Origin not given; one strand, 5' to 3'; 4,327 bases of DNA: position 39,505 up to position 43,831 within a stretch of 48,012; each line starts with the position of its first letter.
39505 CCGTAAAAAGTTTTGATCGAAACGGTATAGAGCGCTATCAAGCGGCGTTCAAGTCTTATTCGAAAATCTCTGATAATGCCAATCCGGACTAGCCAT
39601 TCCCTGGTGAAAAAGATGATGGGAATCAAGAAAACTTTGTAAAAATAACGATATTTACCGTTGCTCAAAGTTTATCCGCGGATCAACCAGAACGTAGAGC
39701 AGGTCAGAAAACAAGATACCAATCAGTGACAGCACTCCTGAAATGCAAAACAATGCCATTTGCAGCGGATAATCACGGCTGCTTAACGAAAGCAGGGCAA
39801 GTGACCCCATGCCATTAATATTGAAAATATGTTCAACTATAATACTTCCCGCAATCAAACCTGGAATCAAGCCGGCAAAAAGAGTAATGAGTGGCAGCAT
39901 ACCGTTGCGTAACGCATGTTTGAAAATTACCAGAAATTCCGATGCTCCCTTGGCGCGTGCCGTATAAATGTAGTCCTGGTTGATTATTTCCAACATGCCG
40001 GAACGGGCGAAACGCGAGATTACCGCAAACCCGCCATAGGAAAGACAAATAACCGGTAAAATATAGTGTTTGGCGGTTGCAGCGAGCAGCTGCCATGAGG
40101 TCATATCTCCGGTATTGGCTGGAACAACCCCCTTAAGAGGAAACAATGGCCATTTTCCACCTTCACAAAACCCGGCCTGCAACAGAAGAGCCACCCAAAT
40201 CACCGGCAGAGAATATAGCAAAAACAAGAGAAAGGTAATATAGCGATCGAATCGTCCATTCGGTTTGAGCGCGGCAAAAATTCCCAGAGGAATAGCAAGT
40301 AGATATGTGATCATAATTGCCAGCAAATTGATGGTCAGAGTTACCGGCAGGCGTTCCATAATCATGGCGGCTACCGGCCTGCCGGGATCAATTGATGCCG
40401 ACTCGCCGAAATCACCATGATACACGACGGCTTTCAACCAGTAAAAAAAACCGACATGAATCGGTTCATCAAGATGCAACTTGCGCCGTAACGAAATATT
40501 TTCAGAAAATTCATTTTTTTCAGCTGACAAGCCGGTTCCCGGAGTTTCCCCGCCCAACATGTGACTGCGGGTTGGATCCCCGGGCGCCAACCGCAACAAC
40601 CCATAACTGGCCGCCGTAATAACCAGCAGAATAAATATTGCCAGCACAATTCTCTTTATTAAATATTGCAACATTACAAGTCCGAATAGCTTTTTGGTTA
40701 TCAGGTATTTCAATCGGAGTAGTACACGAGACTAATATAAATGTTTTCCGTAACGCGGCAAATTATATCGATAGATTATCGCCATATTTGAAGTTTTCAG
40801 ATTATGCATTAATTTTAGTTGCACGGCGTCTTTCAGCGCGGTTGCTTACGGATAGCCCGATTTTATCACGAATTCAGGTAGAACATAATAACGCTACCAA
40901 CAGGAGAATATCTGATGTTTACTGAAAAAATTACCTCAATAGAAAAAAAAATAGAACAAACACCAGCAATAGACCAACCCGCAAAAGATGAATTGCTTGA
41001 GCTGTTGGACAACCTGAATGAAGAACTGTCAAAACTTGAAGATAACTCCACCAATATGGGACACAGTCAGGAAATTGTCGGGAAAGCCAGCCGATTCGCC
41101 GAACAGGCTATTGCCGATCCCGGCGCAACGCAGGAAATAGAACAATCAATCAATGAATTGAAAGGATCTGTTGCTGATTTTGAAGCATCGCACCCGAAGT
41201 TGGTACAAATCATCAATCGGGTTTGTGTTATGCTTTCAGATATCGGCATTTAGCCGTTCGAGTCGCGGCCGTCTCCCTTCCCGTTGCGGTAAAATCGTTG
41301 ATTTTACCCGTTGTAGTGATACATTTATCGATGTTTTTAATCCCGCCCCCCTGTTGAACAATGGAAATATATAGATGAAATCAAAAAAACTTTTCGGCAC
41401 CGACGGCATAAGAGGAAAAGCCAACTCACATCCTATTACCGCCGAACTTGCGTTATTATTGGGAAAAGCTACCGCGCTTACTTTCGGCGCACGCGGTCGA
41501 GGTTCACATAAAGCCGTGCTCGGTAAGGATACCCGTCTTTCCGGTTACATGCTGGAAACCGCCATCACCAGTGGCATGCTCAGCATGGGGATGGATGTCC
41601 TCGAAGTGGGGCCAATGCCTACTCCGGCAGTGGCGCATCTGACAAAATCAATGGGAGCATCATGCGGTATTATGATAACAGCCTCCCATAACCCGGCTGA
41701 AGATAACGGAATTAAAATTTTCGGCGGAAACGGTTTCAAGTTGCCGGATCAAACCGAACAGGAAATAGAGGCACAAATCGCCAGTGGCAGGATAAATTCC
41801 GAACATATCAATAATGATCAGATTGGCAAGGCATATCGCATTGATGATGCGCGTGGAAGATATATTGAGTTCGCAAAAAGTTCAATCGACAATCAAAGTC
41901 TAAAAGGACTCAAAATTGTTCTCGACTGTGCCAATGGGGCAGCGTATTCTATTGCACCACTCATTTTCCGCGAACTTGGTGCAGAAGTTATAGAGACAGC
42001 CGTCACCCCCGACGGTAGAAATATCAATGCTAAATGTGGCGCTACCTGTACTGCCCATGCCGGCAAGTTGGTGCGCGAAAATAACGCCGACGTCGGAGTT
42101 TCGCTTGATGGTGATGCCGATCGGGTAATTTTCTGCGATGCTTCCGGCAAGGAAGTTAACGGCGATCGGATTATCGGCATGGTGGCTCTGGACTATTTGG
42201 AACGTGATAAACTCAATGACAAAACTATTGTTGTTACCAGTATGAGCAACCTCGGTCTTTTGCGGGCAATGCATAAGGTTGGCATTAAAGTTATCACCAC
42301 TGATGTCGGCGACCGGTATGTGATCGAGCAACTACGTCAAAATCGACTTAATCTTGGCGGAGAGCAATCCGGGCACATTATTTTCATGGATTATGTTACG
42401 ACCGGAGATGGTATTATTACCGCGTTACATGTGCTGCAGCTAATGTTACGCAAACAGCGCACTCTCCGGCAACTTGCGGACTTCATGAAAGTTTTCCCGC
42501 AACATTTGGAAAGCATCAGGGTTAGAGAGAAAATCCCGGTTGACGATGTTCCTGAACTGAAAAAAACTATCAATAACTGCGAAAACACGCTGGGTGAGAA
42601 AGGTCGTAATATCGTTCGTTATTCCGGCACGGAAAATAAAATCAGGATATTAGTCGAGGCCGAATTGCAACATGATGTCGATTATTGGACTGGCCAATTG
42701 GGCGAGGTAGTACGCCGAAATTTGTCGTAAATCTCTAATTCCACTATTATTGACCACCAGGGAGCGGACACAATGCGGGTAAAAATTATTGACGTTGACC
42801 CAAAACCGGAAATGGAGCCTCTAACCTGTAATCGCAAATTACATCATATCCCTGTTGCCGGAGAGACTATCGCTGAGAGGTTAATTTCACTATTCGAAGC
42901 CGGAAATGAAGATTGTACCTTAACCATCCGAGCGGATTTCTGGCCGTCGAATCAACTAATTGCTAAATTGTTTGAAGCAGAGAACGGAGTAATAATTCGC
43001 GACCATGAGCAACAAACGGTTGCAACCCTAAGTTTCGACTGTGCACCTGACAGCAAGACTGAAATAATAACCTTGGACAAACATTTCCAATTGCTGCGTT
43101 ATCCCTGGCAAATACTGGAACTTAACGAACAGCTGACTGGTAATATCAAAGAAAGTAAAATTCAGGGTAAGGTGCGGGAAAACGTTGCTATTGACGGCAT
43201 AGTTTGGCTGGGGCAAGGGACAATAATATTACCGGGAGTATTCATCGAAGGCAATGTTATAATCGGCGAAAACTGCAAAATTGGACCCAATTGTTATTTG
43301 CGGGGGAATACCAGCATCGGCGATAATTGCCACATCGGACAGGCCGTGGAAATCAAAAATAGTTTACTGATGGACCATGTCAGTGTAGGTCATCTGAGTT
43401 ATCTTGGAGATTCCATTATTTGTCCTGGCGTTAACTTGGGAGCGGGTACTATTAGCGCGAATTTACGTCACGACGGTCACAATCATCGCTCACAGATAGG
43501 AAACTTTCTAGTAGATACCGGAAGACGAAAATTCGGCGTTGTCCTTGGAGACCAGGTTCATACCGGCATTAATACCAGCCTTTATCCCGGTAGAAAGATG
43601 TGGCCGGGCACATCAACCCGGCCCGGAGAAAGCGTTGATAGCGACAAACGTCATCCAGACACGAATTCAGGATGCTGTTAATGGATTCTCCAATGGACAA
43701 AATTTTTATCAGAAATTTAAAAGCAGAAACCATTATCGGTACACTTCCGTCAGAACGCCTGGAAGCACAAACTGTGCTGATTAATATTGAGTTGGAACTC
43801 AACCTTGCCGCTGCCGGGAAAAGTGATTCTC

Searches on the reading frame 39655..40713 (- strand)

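Call 42: search_protein_families(library=pfam, proteins=[window:39655-40713:-], max_evalue=0.00001)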
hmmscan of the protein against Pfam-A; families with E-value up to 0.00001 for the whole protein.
window:39655-40713:- (352 aa): 2 families
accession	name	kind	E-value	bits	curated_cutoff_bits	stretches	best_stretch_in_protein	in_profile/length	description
PF00528.27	BPD_transp_1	-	5.8e-40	137.4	26.4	1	140-347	1-182/184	Binding-protein-dependent transport system inner membrane component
PF19300.4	BPD_transp_1_N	-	8.5e-10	39.3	23.8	1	14-128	1-113/114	Binding-prot-dependent transport system membrane comp, N-term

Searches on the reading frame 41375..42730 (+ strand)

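Call 42: search_protein_families(library=pfam, proteins=[window:41375-42730:+], max_evalue=0.00001)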
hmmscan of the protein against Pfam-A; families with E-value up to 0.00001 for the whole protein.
window:41375-42730:+ (451 aa): 4 families
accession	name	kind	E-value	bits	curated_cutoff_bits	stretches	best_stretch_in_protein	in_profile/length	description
PF02878.22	PGM_PMM_I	-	1.4e-45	154.8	22.5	1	5-137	2-133/138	Phosphoglucomutase/phosphomannomutase, alpha/beta/alpha domain I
PF02880.22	PGM_PMM_III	-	6e-34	117.1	20.7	1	262-372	1-113/115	Phosphoglucomutase/phosphomannomutase, alpha/beta/alpha domain III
PF02879.22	PGM_PMM_II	-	1.8e-17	64.2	29.3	1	162-258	2-103/103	Phosphoglucomutase/phosphomannomutase, alpha/beta/alpha domain II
PF00408.26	PGM_PMM_IV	-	9.3e-11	42.1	23.1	1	381-430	4-53/68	Phosphoglucomutase/phosphomannomutase, C-terminal domain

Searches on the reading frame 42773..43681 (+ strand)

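Call 42: search_protein_families(library=pfam, proteins=[window:42773-43681:+], max_evalue=0.00001)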
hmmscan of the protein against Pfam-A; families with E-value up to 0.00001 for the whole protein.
window:42773-43681:+ (302 aa): 2 families
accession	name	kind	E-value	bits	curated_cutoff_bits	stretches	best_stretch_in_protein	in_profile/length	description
PF00132.30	Hexapep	-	1.7e-18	65.9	27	2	161-195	1-35/36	Bacterial transferase hexapeptide (six repeats)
PF25084.1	LbH_EIF2B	-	5.4e-17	62.2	54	1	158-226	18-85/105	EIF2B subunit epsilon LbH domain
